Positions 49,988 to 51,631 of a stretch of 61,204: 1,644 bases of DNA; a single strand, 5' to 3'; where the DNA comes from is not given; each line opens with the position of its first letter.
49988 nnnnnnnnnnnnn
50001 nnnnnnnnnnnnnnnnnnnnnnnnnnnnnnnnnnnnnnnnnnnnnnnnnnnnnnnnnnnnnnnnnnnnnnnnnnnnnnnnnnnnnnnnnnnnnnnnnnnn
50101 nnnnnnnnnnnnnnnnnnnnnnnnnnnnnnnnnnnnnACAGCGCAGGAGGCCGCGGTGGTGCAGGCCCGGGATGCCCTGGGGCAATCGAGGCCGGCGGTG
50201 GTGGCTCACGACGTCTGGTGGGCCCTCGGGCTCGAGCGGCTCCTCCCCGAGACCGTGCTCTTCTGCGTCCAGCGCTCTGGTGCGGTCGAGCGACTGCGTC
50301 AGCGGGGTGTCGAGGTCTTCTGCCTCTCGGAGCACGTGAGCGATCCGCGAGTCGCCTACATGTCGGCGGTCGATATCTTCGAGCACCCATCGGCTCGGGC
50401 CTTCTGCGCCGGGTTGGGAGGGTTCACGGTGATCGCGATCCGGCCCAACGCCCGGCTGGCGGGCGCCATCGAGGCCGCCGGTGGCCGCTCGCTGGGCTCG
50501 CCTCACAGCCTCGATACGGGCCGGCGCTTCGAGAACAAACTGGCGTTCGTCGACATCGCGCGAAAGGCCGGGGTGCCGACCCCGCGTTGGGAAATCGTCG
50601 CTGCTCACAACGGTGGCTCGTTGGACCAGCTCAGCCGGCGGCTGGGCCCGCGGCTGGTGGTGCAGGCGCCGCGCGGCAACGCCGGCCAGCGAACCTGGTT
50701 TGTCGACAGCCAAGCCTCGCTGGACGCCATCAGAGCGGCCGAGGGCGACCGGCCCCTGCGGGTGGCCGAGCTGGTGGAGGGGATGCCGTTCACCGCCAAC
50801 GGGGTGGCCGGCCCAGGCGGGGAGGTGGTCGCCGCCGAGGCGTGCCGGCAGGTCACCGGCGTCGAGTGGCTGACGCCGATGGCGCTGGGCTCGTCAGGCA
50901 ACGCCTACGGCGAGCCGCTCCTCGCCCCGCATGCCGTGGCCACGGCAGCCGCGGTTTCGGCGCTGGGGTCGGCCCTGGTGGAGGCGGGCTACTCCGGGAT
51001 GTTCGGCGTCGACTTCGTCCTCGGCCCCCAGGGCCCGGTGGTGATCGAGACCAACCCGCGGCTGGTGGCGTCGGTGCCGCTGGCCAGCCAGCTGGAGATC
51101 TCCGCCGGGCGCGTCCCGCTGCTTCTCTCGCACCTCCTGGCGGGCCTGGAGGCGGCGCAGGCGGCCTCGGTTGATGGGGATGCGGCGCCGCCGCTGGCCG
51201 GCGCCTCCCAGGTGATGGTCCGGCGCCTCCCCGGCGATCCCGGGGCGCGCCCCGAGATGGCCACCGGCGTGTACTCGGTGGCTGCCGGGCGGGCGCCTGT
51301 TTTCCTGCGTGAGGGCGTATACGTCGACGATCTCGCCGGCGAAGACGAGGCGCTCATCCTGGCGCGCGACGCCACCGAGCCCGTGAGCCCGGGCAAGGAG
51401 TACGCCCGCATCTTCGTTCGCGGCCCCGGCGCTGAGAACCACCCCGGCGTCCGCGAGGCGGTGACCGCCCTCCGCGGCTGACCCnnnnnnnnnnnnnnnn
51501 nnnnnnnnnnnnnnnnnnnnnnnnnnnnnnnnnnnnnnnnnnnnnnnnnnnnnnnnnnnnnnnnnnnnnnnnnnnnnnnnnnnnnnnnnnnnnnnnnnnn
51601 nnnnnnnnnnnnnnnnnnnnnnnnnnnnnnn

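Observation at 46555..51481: LysW-like carrier ORF among MurD-like ligase, threonine-synthase-like PLP enzyme, large ATP-grasp ligase and C40 peptidase: candidate undescribed carrier-dependent ligation module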

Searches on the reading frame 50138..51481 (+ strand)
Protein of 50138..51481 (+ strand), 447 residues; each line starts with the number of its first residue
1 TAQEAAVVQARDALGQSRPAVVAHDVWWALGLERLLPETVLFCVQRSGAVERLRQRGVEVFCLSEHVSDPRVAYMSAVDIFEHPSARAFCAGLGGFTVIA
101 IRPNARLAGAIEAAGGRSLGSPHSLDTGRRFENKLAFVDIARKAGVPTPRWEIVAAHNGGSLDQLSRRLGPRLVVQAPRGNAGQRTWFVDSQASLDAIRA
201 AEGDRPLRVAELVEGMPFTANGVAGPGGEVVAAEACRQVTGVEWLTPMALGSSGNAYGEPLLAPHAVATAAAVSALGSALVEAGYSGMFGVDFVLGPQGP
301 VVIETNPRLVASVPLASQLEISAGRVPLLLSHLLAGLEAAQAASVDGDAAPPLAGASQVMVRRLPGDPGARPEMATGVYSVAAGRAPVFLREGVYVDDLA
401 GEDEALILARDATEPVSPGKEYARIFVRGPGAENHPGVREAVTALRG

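Call 3: search_protein_families(library=pfam, proteins=[window:50138-51481:+], max_evalue=0.01)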
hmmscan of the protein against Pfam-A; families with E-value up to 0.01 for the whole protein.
window:50138-51481:+ (447 aa): 3 families
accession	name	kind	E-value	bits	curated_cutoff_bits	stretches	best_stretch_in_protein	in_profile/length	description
PF02655.19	ATP-grasp_3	-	5e-09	36.9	23.2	1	132-312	2-160/160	ATP-grasp domain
PF14397.11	ATPgrasp_ST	-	0.0014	18.3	31.4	0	285-310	231-257/278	Sugar-transfer associated ATP-grasp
PF02222.28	ATP-grasp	-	0.0019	18.3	27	0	141-214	3-77/179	ATP-grasp domain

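Call 4: search_protein_families(library=ncbifam, proteins=[window:50138-51481:+], max_evalue=0.01)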
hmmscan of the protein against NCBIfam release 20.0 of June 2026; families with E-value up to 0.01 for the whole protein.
window:50138-51481:+ (447 aa): 3 families
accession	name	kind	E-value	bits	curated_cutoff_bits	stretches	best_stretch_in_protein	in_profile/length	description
NF005096.0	PRK06524.1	equivalog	2.3e-20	72.2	684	1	129-335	138-349/493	biotin carboxylase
NF042917.1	PAGG_GluLig_BesA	equivalog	6.3e-05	21.9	750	1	270-311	309-351/432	L-propargylglycine--L-glutamate ligase BesA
TIGR02144.1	LysX_arch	equivalog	0.0086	15.2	275.6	0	107-197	64-149/281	lysine biosynthesis protein LysX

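Call 5: find_homologous_proteins(query=window:50138-51481:+, max_evalue=0.001)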
Query window:50138-51481:+ (447 aa): 68 proteins with E <= 0.001 among 8000 candidates.
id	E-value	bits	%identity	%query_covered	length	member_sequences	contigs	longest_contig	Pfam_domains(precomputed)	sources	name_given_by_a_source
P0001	9.0e-286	966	100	100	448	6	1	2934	PF02655.20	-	-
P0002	1.3e-240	817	86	100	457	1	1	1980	PF02655.20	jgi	jgi:hypothetical protein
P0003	8.7e-209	712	76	97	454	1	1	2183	PF02655.20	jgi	jgi:hypothetical protein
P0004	1.3e-204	699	75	100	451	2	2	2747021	PF02655.20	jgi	jgi:glutathione synthase/RimK-type ligase-like ATP-grasp enzyme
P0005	4.9e-152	525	59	100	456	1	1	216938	PF14397.12,PF02655.20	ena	-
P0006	3.0e-150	519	57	100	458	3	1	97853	PF02655.20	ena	-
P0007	7.6e-143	495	57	100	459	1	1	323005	PF02655.20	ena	-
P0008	2.7e-141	490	56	100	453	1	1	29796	PF02655.20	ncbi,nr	ncbi:MAG: hypothetical protein QOE92_1735 [Chloroflexota bacterium]|nr:hypothetical protein [Chlorof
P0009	2.9e-141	490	56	98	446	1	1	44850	PF02655.20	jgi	jgi:hypothetical protein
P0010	1.4e-137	478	55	96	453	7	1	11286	-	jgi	jgi:hypothetical protein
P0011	2.7e-136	473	55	99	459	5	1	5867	PF02655.20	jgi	jgi:hypothetical protein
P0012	2.7e-135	470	55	98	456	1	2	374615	PF02655.20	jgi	jgi:hypothetical protein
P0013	2.3e-134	467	54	96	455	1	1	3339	PF02655.20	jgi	jgi:predicted ATP-grasp superfamily ATP-dependent carboligase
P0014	1.4e-133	464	53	99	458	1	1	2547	PF02655.20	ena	-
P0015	1.8e-133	464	53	99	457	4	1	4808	PF02655.20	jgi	jgi:hypothetical protein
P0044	2.8e-112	394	48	96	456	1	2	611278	PF02655.20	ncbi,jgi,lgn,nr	ncbi:MAG: hypothetical protein QOK05_364 [Chloroflexota bacterium]|jgi:hypothetical protein|nr:hypot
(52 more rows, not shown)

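Call 7: find_encoding_contigs(protein=P0004, flank=8000, max_places=2)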
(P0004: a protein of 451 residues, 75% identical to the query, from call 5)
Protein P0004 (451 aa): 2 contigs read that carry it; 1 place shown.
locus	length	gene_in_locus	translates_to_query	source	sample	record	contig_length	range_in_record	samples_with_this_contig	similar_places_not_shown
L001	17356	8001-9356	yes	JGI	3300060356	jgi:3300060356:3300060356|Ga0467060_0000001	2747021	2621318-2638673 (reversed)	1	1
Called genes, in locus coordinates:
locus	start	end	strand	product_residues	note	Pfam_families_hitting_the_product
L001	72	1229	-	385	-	PF06925:MGDG_synth, PF13692:Glyco_trans_1_4 (faint), PF02350:Epimerase_2 (weak), PF04101:Glyco_tran_28_C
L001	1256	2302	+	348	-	PF04339:FemAB_like (weak), PF13480:Acetyltransf_6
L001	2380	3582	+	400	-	PF13439:Glyco_transf_4, PF13579:Glyco_trans_4_4, PF20706:GT4-conflict, PF00534:Glycos_transf_1, PF13692:Glyco_trans_1_4, PF13524:Glyco_trans_1_2 (weak)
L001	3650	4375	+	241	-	PF00702:Hydrolase, PF13419:HAD_2, PF13242:Hydrolase_like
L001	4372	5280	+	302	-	PF00877:NLPC_P60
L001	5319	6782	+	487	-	PF08245:Mur_ligase_M, PF02875:Mur_ligase_C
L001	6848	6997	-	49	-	PF21344:Zn_ribbon_LysW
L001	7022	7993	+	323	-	PF00291:PALP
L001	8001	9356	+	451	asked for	PF02655:ATP-grasp_3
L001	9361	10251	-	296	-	PF00482:T2SSF (weak)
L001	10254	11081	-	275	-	-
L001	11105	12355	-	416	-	PF00437:T2SSE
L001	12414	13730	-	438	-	PF01656:CbiA (weak), PF13614:AAA_31 (weak)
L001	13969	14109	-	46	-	-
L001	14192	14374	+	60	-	-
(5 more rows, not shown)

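Call 8: find_encoding_contigs(protein=P0044, flank=8000, max_places=2)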
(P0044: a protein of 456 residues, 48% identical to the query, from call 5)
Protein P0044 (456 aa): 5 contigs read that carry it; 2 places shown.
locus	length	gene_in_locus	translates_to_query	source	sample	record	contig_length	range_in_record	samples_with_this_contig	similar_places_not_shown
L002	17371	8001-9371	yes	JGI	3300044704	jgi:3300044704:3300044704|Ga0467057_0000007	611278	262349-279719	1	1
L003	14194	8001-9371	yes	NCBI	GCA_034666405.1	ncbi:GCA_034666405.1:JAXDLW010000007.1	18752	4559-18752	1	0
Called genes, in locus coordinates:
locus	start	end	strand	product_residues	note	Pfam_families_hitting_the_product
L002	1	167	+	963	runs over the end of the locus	PF00580:UvrD-helicase, PF13245:AAA_19, PF13604:AAA_30 (faint), PF13361:UvrD_C, PF13538:UvrD_C_2 (faint), PF12705:PDDEXK_1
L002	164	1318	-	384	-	PF06925:MGDG_synth, PF02350:Epimerase_2 (weak), PF04101:Glyco_tran_28_C, PF13692:Glyco_trans_1_4 (weak)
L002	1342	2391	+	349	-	PF04339:FemAB_like (weak), PF13480:Acetyltransf_6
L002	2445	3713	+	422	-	PF13439:Glyco_transf_4, PF13579:Glyco_trans_4_4, PF20706:GT4-conflict, PF00534:Glycos_transf_1, PF13692:Glyco_trans_1_4, PF13524:Glyco_trans_1_2 (weak)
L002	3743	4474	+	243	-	PF00702:Hydrolase, PF13419:HAD_2, PF13242:Hydrolase_like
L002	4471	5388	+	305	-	PF00877:NLPC_P60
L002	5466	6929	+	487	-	PF08245:Mur_ligase_M, PF02875:Mur_ligase_C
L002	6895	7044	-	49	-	PF21344:Zn_ribbon_LysW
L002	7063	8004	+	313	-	PF00291:PALP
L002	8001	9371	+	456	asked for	PF02655:ATP-grasp_3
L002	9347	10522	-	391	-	PF01656:CbiA (faint)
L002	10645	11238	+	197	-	-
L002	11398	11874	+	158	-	PF12680:SnoaL_2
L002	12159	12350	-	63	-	-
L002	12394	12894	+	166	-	PF01863:YgjP-like, PF10263:SprT-like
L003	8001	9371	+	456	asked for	PF02655:ATP-grasp_3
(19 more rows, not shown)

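Call 9: find_encoding_contigs(protein=P0007, flank=8000, max_places=2)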
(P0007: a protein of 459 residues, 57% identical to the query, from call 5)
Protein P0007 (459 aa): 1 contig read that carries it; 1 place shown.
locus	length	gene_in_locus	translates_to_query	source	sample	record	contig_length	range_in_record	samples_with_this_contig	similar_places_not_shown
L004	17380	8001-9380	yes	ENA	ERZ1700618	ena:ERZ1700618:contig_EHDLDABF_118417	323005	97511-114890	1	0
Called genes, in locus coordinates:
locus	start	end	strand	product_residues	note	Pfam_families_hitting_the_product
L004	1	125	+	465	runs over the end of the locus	-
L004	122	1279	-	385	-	PF06925:MGDG_synth, PF04101:Glyco_tran_28_C, PF13692:Glyco_trans_1_4 (weak)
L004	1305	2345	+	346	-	PF04339:FemAB_like (weak), PF13480:Acetyltransf_6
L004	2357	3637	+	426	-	PF13439:Glyco_transf_4, PF13579:Glyco_trans_4_4, PF20706:GT4-conflict, PF00534:Glycos_transf_1, PF13692:Glyco_trans_1_4, PF13524:Glyco_trans_1_2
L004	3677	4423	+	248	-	PF00702:Hydrolase, PF13419:HAD_2, PF13242:Hydrolase_like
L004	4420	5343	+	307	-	PF00877:NLPC_P60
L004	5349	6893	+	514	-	PF08245:Mur_ligase_M, PF02875:Mur_ligase_C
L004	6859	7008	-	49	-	PF21344:Zn_ribbon_LysW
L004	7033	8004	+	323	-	PF00291:PALP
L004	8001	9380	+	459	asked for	PF02655:ATP-grasp_3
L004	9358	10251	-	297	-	PF00482:T2SSF (weak)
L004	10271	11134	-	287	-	PF00482:T2SSF (faint)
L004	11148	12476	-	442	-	PF00437:T2SSE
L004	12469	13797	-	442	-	PF01656:CbiA, PF10609:ParA (faint), PF13614:AAA_31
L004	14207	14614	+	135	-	-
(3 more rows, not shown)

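Call 19: search_solved_structures(query=window:50138-51481:+, max_evalue=0.01)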
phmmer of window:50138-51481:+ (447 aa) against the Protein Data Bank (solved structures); distinct sequences matched with E-value up to 0.01: 0.

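Call 27: find_related_loci(query=A1, collection=genome_contigs, flank=10000)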
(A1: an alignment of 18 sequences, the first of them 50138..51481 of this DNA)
Query A1 (447 aa) in genome_contigs; peptide patterns used: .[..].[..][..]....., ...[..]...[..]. (x = any residue, [..] = any of these).
36 stretches matched a pattern; 17 encode a relative of the query (tblastn E <= 1e-3); 16 distinct loci.
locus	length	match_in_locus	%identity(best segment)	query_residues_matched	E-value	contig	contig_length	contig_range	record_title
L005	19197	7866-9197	92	1-444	0e+0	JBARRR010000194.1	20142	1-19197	MAG: Candidatus Dormiibacterota bacterium isolate MFD13499_ilm_asm_bin2 k127_438173, whole genome shotgun sequence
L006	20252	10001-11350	56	1-447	6e-148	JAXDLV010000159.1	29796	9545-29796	MAG: Chloroflexota bacterium isolate BP_626 scaffold_1574136, whole genome shotgun sequence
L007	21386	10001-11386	51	4-446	6e-121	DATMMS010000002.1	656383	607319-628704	MAG TPA_asm: Candidatus Solibacter sp. isolate SMAG_U12829 k141_649485, whole genome shotgun sequence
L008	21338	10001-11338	52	7-446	1e-129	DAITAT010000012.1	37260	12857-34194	MAG TPA_asm: Candidatus Dormiibacterota bacterium isolate CTOTU41324 NODE_487_length_37260_cov_39.580406, whole genome s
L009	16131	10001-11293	48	18-446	2e-108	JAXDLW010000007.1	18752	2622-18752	MAG: Chloroflexota bacterium isolate BP_627 scaffold_2092393, whole genome shotgun sequence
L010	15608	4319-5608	49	10-440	8e-107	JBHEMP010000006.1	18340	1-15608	MAG: Candidatus Dormibacteria bacterium isolate S3_bin.41.orig S3_k141_3308860, whole genome shotgun sequence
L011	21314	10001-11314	48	18-446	1e-105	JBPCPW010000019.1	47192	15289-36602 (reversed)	MAG: Candidatus Dormibacteria bacterium isolate TH_ant_mag_192 S1Ck127_3269945_flag_0_multi_14.9970_len_47192, whole gen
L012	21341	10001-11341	52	18-447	4e-125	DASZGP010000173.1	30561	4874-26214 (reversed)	MAG TPA_asm: Candidatus Dormiibacterota bacterium isolate SMAG_U6551 k141_4064954, whole genome shotgun sequence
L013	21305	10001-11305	48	12-446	2e-104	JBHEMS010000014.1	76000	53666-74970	MAG: Candidatus Dormibacteria bacterium isolate S3_bin.8.orig S3_k141_2457063, whole genome shotgun sequence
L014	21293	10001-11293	49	18-446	9e-112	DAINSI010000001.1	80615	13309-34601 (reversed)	MAG TPA_asm: Candidatus Dormiibacterota bacterium isolate CTOTU41361 NODE_55_length_80615_cov_5.391994, whole genome sho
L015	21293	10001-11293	36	28-425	9e-41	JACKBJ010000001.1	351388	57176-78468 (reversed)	MAG: Caldilineae bacterium isolate HK-STAS-CHLO-18 HK-STAS-CHLO-18_1, whole genome shotgun sequence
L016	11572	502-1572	37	92-445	6e-38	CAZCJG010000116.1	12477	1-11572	MAG TPA_asm: uncultured Anaerolineales bacterium isolate SRP173033_co3_125 genome assembly, contig: NODE_6759_length_124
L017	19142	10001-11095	34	71-434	5e-36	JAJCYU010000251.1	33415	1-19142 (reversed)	MAG: Anaerolineae bacterium isolate OFTM155 OFTM155_250, whole genome shotgun sequence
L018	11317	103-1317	30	29-425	2e-35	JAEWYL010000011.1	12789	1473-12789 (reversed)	MAG: Chloroflexota bacterium isolate OH_SFB_172 k127_1107988, whole genome shotgun sequence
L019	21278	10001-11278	34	25-428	5e-35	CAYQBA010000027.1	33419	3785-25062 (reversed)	MAG TPA_asm: uncultured Anaerolineales bacterium isolate binchicken_co27_399 genome assembly, contig: NODE_2272_length_3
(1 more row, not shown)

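Call 35: search_protein_families(library=pfam, proteins=[L015:6082-8649:+, L015:3898-5799:-, L015:11558-12385:+, L015:12637-13911:-, L019:5817-8486:+, L019:2682-5597:+, L018:5396-6424:+, L017:4881-6275:+, L018:3081-5279:+, L019:11491-14091:-], max_evalue=0.001)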
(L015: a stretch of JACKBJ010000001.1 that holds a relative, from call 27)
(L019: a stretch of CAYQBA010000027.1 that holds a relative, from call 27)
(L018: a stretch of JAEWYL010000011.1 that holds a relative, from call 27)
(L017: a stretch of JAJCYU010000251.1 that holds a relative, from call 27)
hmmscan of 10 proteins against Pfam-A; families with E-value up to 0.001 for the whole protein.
L015:6082-8649:+ (855 aa): 3 families
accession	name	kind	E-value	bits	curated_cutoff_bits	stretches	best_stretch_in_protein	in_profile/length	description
PF08245.18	Mur_ligase_M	-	1.3e-24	87.7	24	1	491-672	2-199/200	Mur ligase middle domain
PF00877.26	NLPC_P60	-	7.7e-20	71.3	23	1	193-268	1-75/105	NlpC/P60 family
PF02875.26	Mur_ligase_C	-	4.6e-11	44.1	28.4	1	695-815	1-127/127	Mur ligase, glutamate ligase domain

L015:3898-5799:- (633 aa): 2 families
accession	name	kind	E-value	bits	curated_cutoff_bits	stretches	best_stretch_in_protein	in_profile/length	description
PF02882.25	THF_DHG_CYH_C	-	9.9e-67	223.7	27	1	458-623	1-158/160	Tetrahydrofolate dehydrogenase/cyclohydrolase, NAD(P)-binding domain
PF00763.28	THF_DHG_CYH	-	6.9e-40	136.4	32.8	1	340-455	1-115/115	Tetrahydrofolate dehydrogenase/cyclohydrolase, catalytic domain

L015:11558-12385:+ (275 aa): 1 family
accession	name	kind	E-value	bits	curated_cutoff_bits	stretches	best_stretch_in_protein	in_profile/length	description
PF00596.27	Aldolase_II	-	4.5e-46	157.5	22.2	1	18-224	2-181/183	Class II Aldolase and Adducin N-terminal domain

L015:12637-13911:- (424 aa): 2 families
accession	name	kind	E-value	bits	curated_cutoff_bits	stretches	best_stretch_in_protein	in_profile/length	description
PF02274.22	ADI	-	3.7e-72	243.9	22.8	1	37-410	4-377/377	Arginine deiminase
PF19420.4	DDAH_eukar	-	2.3e-07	30.8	23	1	137-286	56-206/291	N,N dimethylarginine dimethylhydrolase, eukaryotic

L019:5817-8486:+ (889 aa): 3 families
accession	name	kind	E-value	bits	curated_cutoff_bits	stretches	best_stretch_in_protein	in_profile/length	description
PF08245.18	Mur_ligase_M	-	4.1e-23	82.8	24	1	520-702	1-200/200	Mur ligase middle domain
PF00877.26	NLPC_P60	-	4.4e-19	68.8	23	1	197-301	2-102/105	NlpC/P60 family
PF02875.26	Mur_ligase_C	-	3.6e-08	34.7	28.4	1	724-861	1-127/127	Mur ligase, glutamate ligase domain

L019:2682-5597:+ (971 aa): 2 families
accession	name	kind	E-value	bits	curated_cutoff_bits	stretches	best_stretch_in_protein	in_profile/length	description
PF00092.34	VWA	-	7.5e-19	69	23.8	1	765-953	1-172/174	von Willebrand factor type A domain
PF13519.12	VWA_2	-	8.1e-13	49.4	27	1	766-883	1-106/107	von Willebrand factor type A domain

L018:5396-6424:+ (342 aa): 5 families
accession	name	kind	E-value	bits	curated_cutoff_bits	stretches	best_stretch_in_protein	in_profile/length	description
PF00583.31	Acetyltransf_1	-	7.1e-17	62.2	20.7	1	209-325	4-116/116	Acetyltransferase (GNAT) family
PF13508.13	Acetyltransf_7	-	5.2e-14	52.8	27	1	236-327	4-84/84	Acetyltransferase (GNAT) domain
PF13673.13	Acetyltransf_10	-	1.1e-11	45.2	23.6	1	219-338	14-119/128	Acetyltransferase (GNAT) domain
PF08445.16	FR47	-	4.3e-07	30.3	22.1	1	268-329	22-81/86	FR47-like protein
PF13302.13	Acetyltransf_3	-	0.00043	21.4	25.4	0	189-326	2-138/138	Acetyltransferase (GNAT) domain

L017:4881-6275:+ (464 aa): 1 family
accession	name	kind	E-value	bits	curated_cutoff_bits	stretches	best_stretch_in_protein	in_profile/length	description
PF00877.26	NLPC_P60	-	1.6e-14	54.2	23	1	295-367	1-72/105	NlpC/P60 family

L018:3081-5279:+ (732 aa): 1 family
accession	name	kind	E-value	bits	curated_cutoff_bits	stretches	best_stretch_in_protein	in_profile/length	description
PF00877.26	NLPC_P60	-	2.7e-11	43.8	23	1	612-723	2-102/105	NlpC/P60 family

L019:11491-14091:- (866 aa): 0 families

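Call 45: predict_structure(alignment_id=A1)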
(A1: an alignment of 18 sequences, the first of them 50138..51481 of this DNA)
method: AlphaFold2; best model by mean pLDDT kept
length: 447 residues; sequences in the alignment: 18
mean_pLDDT: 91.8   pTM: 0.90
mean pLDDT of the five models: 91.8, 91.6, 90.9, 90.1, 88.4
residues with pLDDT >= 90: 346; 70-90: 89; 50-70: 7; < 50: 5
segments of 3 or more residues with pLDDT < 50: 344-348
pLDDT, mean of each block of 10 residues (from residue 1): 92 97 93 97 95 97 90 90 97 95 90 95 90 94 96 87 94 89 83 93 92 94 86 90 86 92 94 95 93 95 87 92 92 90 54 93 90 95 98 97 97 89 96 97 94
secondary structure, 60 per line:
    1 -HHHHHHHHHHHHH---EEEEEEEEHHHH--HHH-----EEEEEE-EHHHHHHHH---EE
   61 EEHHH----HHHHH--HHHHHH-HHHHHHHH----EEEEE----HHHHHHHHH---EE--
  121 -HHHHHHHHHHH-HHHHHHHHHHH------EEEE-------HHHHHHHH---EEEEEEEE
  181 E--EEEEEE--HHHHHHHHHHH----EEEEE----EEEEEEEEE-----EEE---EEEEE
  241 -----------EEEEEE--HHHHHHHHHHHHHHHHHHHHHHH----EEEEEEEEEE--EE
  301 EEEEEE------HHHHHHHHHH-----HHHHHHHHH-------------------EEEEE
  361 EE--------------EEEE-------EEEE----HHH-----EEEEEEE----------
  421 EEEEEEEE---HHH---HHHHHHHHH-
elements in order: H2-14 E18-25 H26-29 E40-45 H48-55 E59-62 H70-74 H77-82 H84-91 E96-100 H105-113 H122-132 H134-144 E151-154 H162-169 E173-181 E184-189 H192-202 E207-211 E216-224 E230-232 E236-240 E252-257 H260-282 E287-296 E299-306 H313-322 H328-336 E356-362 E377-380 E388-391 E404-410 E421-428 H438-446

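Call 49: fold_search(model_id=the predicted structure, library=pdb)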
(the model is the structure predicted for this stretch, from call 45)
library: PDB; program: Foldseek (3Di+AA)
matches with E <= 10: 1095; with E <= 0.001: 623
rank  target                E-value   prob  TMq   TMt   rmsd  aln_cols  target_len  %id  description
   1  9yx2_B                2.0e-18  1.00  0.61  0.57   6.1       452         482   17  Structure of the long chain acyl-CoA carboxylase complex from Mycobacterium smegmatis with ATP, bicarbonate, and propi (released 2025-11-26)
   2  3k5h_A                5.9e-18  1.00  0.54  0.61   7.0       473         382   15  Crystal structure of carboxyaminoimidazole ribonucleotide synthase from asperigillus clavatus complexed with ATP (released 2009-10-20)
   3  2v58_A                1.1e-17  1.00  0.60  0.60   6.3       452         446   16  CRYSTAL STRUCTURE OF BIOTIN CARBOXYLASE FROM E.COLI IN COMPLEX WITH POTENT INHIBITOR 1 (released 2009-01-13)
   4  3ax6_A                1.6e-17  1.00  0.52  0.63   7.1       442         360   14  Crystal structure of N5-carboxyaminoimidazole ribonucleotide synthetase from Thermotoga maritima (released 2012-04-25)
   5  3ax6_D                1.7e-17  1.00  0.50  0.60   8.1       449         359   14  Crystal structure of N5-carboxyaminoimidazole ribonucleotide synthetase from Thermotoga maritima (released 2012-04-25)
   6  5vyz_A                1.9e-17  1.00  0.58  0.26   6.5       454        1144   16  Crystal structure of Lactococcus lactis pyruvate carboxylase in complex with cyclic-di-AMP (released 2017-08-16)
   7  3jzi_B                2.1e-17  1.00  0.61  0.61   6.0       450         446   16  Crystal structure of biotin carboxylase from E. Coli in complex with benzimidazole series (released 2009-11-03)
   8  9yx2_A                3.0e-17  1.00  0.61  0.47   5.8       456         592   16  Structure of the long chain acyl-CoA carboxylase complex from Mycobacterium smegmatis with ATP, bicarbonate, and propi (released 2025-11-26)
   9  3k5i_A                3.2e-17  1.00  0.51  0.58   7.6       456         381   16  Crystal structure of N5-carboxyaminoimidazole synthase from aspergillus clavatus in complex with ADP and 5-aminoimadaz (released 2009-10-20)
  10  5vyz_D                3.9e-17  1.00  0.56  0.25   6.5       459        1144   15  Crystal structure of Lactococcus lactis pyruvate carboxylase in complex with cyclic-di-AMP (released 2017-08-16)
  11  3rv4                  4.4e-17  1.00  0.62  0.62   5.8       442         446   16  Crystal structure of E.coli biotin carboxylase R16E mutant in complex with Mg-ADP and bicarbonate (released 2011-05-18)
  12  5vyz_B                4.4e-17  1.00  0.58  0.26   6.0       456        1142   16  Crystal structure of Lactococcus lactis pyruvate carboxylase in complex with cyclic-di-AMP (released 2017-08-16)
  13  9yx2_T                5.3e-17  1.00  0.61  0.58   6.0       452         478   17  Structure of the long chain acyl-CoA carboxylase complex from Mycobacterium smegmatis with ATP, bicarbonate, and propi (released 2025-11-26)
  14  9yx2_D                5.6e-17  1.00  0.61  0.57   5.5       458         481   16  Structure of the long chain acyl-CoA carboxylase complex from Mycobacterium smegmatis with ATP, bicarbonate, and propi (released 2025-11-26)
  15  9zoi_C                5.9e-17  1.00  0.56  0.64   6.7       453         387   12  Crystal structure of Phosphoribosylaminoimidazole carboxylase from Burkholderia xenovorans (ATP complex) (released 2025-12-24)
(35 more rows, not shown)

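Call 64: search_protein_families(library=padloc, proteins=[window:50138-51481:+], max_evalue=0.001)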
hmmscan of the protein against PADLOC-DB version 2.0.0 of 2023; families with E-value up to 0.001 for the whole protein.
window:50138-51481:+ (447 aa): 0 families
